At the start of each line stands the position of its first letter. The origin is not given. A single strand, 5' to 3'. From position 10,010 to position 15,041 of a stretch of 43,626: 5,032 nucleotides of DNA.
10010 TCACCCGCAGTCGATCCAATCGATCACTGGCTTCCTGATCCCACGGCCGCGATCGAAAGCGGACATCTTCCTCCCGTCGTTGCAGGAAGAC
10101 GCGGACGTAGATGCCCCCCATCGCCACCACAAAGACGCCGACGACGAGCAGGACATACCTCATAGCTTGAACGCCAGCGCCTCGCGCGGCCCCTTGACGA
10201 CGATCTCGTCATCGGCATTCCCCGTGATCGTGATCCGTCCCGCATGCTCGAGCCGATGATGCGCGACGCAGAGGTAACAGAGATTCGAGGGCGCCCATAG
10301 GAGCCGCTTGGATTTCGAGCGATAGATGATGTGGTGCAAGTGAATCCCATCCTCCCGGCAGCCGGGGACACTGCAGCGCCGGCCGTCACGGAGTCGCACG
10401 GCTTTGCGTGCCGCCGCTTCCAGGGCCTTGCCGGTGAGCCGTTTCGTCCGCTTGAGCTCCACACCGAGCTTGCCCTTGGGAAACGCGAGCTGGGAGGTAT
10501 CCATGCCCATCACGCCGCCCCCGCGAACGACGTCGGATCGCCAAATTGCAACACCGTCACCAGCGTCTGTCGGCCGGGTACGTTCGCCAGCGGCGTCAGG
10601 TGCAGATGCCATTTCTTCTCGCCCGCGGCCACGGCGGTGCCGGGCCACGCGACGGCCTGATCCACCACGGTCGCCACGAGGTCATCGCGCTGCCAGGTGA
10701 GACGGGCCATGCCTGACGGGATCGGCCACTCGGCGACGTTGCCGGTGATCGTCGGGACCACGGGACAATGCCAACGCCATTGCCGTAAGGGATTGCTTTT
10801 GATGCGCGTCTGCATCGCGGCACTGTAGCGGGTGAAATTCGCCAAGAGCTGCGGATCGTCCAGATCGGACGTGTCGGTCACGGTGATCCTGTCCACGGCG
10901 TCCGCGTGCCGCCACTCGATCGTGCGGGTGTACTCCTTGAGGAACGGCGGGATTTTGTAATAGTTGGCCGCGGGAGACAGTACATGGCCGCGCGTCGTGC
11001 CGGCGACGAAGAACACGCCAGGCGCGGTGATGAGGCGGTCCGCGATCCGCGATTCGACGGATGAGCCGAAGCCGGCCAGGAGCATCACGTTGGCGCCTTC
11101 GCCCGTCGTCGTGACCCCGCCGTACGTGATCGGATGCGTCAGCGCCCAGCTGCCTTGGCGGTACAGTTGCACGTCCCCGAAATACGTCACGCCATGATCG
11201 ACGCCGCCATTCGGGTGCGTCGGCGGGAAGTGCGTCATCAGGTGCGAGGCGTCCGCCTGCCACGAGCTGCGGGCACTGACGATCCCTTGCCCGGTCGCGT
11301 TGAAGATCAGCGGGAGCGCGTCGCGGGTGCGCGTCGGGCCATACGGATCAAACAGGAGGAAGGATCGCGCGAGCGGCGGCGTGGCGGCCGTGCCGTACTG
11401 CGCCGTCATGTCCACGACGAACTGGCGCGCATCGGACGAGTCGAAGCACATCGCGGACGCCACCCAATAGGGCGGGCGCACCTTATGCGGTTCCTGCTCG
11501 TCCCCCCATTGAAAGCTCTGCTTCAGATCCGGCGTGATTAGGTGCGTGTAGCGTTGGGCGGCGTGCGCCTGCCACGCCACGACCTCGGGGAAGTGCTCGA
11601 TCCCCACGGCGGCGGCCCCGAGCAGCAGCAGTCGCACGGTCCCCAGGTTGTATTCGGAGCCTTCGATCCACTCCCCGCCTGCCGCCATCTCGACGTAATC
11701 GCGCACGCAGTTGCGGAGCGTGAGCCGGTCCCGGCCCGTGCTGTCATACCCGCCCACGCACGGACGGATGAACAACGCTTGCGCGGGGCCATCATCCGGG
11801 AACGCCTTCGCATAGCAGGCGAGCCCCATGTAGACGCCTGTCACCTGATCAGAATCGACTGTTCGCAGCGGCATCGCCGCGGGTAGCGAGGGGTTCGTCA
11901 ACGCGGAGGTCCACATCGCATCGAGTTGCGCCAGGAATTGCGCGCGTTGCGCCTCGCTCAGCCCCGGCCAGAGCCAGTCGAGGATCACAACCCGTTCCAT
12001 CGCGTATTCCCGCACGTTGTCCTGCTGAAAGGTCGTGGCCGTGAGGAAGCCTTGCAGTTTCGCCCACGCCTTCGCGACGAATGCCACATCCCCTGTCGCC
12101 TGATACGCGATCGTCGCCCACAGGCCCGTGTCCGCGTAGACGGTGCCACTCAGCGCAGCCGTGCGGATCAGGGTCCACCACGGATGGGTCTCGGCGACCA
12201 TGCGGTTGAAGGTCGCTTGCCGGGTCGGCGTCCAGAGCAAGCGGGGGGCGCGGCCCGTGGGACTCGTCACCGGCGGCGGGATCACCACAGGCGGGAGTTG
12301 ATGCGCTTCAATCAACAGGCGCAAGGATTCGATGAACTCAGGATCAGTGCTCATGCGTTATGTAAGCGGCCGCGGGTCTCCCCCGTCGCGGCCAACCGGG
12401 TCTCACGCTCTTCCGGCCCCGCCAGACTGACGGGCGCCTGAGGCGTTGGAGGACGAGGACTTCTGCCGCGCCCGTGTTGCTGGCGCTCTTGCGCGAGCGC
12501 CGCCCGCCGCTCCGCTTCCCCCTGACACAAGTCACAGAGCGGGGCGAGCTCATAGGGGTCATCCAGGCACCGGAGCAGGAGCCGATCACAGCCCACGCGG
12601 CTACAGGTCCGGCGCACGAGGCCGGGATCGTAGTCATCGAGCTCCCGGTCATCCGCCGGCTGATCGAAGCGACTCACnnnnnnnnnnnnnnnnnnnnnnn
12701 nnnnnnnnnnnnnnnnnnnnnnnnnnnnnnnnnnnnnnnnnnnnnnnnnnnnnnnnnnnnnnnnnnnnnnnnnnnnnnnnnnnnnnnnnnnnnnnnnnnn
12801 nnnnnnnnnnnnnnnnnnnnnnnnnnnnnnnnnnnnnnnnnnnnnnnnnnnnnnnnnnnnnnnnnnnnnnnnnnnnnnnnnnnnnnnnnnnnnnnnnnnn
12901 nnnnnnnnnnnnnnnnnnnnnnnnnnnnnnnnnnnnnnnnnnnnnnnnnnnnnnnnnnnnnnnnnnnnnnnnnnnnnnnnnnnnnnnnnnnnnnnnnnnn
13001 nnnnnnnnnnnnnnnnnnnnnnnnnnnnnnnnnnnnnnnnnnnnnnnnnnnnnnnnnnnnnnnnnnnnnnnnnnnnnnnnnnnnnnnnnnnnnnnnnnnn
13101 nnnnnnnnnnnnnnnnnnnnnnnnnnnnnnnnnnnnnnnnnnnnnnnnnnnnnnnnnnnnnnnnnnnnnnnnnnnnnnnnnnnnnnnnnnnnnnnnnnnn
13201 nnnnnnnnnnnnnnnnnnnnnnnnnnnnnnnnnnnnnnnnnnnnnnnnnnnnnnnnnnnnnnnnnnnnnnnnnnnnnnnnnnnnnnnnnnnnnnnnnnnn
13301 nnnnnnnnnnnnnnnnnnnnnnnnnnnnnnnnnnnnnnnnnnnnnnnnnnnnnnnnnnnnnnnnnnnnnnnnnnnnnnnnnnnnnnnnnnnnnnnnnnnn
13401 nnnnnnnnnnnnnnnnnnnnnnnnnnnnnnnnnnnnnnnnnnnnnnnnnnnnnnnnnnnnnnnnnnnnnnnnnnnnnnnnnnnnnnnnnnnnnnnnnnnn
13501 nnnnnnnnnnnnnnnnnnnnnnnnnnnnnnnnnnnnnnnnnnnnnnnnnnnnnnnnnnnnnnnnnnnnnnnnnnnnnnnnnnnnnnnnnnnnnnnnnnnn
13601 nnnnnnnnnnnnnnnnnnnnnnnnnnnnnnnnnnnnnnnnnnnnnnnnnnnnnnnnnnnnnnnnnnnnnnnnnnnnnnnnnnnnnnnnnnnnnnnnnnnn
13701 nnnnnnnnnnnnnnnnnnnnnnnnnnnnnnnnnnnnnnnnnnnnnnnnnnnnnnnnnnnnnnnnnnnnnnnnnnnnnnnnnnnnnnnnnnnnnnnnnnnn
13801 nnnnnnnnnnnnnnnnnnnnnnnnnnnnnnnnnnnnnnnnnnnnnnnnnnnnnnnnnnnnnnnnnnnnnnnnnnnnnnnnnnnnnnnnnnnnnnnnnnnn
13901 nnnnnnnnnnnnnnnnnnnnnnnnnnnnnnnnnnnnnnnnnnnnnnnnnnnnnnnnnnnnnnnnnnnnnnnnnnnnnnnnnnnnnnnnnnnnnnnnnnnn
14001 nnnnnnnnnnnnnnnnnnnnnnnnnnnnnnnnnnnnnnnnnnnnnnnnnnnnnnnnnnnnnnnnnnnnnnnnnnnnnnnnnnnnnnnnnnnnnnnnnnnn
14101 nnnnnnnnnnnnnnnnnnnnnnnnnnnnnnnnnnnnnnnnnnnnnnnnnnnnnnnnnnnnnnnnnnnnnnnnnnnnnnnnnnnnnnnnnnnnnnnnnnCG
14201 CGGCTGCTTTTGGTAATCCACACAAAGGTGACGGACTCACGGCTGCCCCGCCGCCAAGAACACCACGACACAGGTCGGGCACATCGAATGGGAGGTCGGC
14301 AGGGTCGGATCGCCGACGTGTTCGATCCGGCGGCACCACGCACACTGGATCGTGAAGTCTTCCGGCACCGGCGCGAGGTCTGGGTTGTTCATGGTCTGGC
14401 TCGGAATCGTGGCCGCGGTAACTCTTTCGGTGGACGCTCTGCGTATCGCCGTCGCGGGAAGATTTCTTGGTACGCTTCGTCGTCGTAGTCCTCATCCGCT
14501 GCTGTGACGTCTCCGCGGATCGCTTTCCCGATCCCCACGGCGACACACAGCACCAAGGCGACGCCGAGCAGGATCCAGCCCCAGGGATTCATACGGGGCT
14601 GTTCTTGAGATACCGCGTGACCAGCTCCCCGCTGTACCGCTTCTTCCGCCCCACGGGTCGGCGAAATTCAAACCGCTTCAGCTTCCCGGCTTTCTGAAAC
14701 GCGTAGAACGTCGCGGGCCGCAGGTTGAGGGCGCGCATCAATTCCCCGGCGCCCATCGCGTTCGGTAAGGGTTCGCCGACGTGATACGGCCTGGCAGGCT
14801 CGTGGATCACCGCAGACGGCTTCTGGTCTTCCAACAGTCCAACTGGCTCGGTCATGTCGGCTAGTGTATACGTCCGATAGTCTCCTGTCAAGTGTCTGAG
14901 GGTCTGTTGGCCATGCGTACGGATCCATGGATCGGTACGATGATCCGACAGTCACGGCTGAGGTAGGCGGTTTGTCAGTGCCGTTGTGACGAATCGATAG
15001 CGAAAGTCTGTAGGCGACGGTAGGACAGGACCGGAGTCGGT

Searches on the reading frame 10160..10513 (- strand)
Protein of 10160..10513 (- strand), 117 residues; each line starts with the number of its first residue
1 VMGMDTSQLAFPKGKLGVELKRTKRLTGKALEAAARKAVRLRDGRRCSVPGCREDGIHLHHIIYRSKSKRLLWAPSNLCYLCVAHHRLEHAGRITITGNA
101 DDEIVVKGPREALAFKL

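Call 72: search_protein_families(library=pfam, proteins=[window:10160-10513:-], max_evalue=0.05)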
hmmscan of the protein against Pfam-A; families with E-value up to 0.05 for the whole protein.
window:10160-10513:- (117 aa): 2 families
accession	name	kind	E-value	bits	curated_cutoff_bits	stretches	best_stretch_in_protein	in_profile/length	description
PF01844.29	HNH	-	0.0039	17.7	21.4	1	46-91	3-46/47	HNH endonuclease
PF13391.12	HNH_2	-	0.043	14.1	21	0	47-96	1-65/66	HNH endonuclease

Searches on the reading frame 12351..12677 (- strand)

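Call 35: search_protein_families(library=pfam, proteins=[window:12351-12677:-], max_evalue=0.05)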
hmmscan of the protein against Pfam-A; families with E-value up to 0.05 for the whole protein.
window:12351-12677:- (108 aa): 1 family
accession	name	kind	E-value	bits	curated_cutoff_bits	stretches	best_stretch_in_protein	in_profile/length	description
PF23382.1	DUF7097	-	0.035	14.4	27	0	38-68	12-42/175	Family of unknown function (DUF7097)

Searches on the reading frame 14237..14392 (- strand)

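Call 35: search_protein_families(library=pfam, proteins=[window:14237-14392:-], max_evalue=0.05)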
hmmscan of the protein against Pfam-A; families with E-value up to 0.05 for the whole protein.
window:14237-14392:- (51 aa): 1 family
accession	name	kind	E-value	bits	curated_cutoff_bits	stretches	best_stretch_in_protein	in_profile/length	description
PF15446.12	zf-PHD-like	-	0.012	15.6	27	1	11-42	46-76/170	PHD/FYVE-zinc-finger like domain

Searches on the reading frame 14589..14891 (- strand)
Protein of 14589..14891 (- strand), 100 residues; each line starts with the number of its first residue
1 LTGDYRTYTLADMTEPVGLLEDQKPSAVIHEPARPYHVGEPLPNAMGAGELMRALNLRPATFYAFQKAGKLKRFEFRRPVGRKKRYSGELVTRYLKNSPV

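Call 35: search_protein_families(library=pfam, proteins=[window:14589-14891:-], max_evalue=0.05)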
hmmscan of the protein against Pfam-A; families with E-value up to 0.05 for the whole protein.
window:14589-14891:- (100 aa): 1 family
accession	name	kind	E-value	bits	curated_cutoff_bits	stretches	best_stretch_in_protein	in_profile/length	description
PF12728.13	HTH_17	-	0.0016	19.1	27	1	49-97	5-49/51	Helix-turn-helix domain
